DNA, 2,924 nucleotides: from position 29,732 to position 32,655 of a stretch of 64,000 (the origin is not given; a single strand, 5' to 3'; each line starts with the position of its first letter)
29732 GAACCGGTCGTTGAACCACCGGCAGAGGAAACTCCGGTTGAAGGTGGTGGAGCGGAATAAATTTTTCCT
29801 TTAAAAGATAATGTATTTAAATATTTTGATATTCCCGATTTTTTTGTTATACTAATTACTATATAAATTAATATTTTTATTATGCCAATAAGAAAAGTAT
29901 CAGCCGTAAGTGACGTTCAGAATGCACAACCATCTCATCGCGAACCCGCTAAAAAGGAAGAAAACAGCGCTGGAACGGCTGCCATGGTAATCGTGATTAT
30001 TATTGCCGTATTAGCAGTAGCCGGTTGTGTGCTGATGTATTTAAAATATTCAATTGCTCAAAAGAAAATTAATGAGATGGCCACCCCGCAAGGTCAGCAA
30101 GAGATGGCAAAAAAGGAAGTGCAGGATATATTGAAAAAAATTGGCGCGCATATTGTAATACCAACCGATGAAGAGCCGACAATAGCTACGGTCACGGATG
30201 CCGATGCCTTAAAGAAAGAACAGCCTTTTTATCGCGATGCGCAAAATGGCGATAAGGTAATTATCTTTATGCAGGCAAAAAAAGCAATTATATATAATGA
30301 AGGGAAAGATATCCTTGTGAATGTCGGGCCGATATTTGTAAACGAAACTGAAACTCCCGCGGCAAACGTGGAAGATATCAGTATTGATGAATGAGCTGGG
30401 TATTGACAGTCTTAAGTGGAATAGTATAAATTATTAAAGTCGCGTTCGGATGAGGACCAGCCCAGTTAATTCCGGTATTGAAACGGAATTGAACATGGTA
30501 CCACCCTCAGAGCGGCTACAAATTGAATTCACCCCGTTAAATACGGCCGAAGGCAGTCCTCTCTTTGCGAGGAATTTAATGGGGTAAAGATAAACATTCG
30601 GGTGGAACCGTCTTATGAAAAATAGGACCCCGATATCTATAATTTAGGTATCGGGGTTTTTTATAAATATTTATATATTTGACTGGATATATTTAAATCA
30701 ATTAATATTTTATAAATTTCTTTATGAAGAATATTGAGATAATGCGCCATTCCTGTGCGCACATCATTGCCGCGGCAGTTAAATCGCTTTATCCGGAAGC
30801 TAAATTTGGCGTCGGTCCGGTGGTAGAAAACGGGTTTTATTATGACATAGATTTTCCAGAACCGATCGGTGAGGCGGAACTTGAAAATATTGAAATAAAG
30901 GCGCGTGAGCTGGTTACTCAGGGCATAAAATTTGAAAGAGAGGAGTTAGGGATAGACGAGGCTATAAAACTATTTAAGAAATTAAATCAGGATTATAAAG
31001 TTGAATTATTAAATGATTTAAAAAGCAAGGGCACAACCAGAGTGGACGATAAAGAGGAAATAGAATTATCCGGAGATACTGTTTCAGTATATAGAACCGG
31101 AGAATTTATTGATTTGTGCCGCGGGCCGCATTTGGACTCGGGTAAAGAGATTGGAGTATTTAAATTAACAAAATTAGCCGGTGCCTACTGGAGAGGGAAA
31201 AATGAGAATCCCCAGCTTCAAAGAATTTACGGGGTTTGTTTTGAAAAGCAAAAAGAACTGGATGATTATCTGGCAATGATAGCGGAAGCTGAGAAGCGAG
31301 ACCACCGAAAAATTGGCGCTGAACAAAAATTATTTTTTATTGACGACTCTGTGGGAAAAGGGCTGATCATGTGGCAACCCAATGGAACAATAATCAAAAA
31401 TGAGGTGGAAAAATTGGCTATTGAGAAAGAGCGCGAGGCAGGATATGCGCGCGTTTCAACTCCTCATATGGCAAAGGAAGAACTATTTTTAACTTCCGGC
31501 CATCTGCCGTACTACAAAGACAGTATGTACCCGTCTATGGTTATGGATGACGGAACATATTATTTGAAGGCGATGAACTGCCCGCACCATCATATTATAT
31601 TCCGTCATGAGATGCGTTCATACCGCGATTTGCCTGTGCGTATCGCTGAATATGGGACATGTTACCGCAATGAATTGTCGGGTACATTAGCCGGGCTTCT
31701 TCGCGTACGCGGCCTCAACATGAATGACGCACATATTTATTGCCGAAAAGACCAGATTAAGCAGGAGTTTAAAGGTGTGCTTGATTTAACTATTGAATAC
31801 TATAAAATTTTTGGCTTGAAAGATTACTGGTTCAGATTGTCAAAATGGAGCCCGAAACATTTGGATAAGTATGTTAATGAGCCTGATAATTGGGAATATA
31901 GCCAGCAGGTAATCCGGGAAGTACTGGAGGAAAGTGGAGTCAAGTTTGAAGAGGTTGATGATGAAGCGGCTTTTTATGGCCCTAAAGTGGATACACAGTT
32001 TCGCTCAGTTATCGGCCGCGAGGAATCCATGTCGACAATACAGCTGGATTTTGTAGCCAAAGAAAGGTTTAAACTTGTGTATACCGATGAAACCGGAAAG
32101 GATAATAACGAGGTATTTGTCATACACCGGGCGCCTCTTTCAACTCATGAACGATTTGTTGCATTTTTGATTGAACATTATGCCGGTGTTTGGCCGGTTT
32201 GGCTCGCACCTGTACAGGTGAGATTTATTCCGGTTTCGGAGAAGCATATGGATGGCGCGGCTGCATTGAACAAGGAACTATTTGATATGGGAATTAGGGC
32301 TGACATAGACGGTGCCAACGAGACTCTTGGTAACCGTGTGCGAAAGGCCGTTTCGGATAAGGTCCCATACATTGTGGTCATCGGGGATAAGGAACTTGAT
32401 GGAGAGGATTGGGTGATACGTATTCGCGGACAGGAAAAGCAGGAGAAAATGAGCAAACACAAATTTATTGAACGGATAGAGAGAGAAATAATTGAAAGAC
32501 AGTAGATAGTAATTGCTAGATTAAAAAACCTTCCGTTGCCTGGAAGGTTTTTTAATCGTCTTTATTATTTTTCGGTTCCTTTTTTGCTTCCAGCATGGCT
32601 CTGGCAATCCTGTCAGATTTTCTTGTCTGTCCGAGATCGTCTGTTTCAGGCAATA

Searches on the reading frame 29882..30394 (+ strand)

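Call 55: search_protein_families(library=pfam, proteins=[window:29882-30394:+], max_evalue=0.001)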
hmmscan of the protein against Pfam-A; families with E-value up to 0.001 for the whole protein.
window:29882-30394:+ (170 aa): 1 family
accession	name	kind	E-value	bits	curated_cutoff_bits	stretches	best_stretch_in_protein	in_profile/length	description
PF05399.16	EVI2A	-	0.0006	19.9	25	1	7-66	104-165/231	Ectropic viral integration site 2A protein (EVI2A)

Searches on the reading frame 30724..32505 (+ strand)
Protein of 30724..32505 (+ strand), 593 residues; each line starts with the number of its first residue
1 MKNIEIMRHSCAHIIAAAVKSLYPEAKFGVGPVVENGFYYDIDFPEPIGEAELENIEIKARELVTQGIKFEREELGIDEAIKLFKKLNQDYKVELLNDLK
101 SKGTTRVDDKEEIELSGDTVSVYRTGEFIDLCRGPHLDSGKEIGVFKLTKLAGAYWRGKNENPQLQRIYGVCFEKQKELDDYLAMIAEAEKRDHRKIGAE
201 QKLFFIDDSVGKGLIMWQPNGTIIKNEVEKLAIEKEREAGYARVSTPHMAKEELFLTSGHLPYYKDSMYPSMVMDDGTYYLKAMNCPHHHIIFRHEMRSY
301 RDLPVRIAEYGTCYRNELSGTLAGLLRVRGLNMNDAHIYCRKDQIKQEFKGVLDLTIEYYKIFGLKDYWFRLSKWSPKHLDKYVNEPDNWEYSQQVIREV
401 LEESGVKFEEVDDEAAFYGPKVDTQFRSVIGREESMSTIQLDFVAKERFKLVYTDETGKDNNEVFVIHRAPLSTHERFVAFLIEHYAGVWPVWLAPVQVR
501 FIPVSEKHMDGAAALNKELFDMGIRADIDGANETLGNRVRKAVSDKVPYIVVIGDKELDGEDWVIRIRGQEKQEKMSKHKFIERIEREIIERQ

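Call 55: search_protein_families(library=pfam, proteins=[window:30724-32505:+], max_evalue=0.001)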
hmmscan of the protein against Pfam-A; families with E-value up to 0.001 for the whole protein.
window:30724-32505:+ (593 aa): 3 families
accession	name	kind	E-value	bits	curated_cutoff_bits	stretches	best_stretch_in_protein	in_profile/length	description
PF00587.30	tRNA-synt_2b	-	1.8e-36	126.3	29.3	1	277-486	9-179/179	tRNA synthetase class II core domain (G, H, P, S and T)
PF03129.25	HGTP_anticodon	-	1.2e-17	64.3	21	1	498-587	1-93/94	Anticodon binding domain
PF07973.19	tRNA_SAD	-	5.4e-15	55.5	24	1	120-169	1-44/44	Threonyl and Alanyl tRNA synthetase second additional domain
